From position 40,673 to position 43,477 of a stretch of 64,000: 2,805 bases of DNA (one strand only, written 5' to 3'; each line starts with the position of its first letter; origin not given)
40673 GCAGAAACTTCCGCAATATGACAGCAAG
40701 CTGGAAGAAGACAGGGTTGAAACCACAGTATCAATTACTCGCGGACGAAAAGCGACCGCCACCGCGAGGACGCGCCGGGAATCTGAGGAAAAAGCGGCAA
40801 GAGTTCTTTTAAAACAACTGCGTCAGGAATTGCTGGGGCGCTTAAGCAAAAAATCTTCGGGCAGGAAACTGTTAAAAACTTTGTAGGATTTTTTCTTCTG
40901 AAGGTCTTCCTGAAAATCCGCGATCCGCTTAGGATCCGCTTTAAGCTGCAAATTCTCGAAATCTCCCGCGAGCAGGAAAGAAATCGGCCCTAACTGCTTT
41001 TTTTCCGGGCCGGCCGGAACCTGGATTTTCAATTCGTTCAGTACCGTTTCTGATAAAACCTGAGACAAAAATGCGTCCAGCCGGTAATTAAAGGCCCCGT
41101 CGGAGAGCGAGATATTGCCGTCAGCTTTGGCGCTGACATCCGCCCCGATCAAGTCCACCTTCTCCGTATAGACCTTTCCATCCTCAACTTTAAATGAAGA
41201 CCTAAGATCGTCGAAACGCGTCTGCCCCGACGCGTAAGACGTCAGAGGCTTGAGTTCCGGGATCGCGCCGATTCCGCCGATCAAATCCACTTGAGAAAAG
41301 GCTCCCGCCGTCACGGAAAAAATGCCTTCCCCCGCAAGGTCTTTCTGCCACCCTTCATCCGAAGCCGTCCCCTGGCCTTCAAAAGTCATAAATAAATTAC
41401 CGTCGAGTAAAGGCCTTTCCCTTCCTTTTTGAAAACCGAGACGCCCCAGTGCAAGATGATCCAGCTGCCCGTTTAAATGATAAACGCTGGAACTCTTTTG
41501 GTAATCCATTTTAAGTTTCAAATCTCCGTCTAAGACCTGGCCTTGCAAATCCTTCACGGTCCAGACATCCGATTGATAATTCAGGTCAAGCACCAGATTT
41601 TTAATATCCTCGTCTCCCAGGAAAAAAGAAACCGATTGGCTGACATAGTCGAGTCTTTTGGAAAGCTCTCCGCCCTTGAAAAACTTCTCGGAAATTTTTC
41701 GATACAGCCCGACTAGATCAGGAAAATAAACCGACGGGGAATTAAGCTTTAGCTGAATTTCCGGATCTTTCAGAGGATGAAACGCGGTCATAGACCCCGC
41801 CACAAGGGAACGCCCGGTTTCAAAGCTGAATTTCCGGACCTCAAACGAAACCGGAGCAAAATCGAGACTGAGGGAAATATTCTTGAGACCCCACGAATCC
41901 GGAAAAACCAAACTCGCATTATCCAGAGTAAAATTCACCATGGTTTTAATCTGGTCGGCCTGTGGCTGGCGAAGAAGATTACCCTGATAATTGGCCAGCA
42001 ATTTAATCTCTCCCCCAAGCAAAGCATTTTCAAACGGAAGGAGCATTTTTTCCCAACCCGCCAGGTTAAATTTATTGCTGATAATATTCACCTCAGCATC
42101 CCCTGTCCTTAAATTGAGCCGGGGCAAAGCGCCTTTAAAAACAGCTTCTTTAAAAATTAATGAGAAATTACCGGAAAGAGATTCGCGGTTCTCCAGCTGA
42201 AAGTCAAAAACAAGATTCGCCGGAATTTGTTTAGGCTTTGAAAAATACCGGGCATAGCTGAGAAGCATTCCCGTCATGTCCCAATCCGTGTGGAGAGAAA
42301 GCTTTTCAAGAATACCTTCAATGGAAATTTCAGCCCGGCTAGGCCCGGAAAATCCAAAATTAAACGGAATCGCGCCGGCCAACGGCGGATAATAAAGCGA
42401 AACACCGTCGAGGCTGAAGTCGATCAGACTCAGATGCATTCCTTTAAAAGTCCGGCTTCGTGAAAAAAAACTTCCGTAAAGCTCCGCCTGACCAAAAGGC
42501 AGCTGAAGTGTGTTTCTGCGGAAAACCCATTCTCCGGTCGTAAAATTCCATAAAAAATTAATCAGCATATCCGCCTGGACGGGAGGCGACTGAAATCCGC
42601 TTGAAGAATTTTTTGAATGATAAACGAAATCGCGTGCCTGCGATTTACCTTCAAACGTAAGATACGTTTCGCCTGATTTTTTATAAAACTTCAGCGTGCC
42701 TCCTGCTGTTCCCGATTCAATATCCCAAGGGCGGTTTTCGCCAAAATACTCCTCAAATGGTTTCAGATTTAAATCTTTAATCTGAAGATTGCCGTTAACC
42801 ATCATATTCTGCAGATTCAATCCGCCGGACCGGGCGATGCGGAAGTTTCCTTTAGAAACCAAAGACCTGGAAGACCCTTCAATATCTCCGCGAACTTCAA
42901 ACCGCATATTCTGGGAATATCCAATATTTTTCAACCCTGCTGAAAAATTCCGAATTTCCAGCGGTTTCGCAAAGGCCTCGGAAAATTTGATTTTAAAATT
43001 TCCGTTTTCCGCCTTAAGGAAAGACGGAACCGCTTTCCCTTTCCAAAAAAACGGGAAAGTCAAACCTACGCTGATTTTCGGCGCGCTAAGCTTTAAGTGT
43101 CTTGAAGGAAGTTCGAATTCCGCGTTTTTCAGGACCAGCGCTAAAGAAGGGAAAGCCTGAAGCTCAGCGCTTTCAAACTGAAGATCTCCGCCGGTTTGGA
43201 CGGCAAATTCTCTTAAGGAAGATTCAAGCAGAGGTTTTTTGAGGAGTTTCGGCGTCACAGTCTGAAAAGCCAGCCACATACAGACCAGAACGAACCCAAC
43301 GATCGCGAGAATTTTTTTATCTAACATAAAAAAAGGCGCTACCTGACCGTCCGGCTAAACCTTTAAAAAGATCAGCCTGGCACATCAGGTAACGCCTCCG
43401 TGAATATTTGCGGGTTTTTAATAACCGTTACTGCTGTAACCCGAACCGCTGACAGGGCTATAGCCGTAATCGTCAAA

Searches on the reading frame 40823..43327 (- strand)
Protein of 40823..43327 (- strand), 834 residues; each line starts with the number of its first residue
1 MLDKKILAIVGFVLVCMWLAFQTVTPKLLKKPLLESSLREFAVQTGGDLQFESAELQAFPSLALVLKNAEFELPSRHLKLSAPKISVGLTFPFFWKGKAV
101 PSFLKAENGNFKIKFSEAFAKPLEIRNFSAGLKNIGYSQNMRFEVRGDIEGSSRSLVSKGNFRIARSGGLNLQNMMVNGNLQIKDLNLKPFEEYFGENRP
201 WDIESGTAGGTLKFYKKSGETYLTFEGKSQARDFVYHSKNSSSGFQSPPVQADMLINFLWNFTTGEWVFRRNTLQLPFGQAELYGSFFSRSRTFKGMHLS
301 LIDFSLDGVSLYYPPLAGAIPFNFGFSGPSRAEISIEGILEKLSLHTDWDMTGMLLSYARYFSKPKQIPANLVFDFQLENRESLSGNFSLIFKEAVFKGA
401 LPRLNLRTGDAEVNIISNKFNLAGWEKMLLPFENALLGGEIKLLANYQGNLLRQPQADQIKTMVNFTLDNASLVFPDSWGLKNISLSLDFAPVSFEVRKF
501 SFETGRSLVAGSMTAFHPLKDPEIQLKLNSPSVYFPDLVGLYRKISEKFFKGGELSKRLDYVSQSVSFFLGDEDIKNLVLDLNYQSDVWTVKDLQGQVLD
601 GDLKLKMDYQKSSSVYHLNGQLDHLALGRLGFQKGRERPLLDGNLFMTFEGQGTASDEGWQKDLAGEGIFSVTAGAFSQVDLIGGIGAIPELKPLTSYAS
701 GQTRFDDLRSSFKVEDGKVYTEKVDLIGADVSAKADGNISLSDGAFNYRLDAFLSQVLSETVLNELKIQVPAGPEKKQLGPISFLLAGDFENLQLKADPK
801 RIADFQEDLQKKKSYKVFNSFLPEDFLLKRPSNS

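Call 8: search_protein_families(library=pfam, proteins=[window:40823-43327:-], max_evalue=0.0001)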
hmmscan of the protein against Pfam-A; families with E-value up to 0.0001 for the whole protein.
window:40823-43327:- (834 aa): 2 families
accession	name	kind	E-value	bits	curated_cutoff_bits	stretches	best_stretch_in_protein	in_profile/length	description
PF05359.17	DUF748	-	2.3e-06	26.4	50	1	123-243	480-596/1037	Domain of Unknown Function (DUF748)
PF13116.12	YhdP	-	4.5e-06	25.3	46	0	342-751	764-1169/1224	YhdP protein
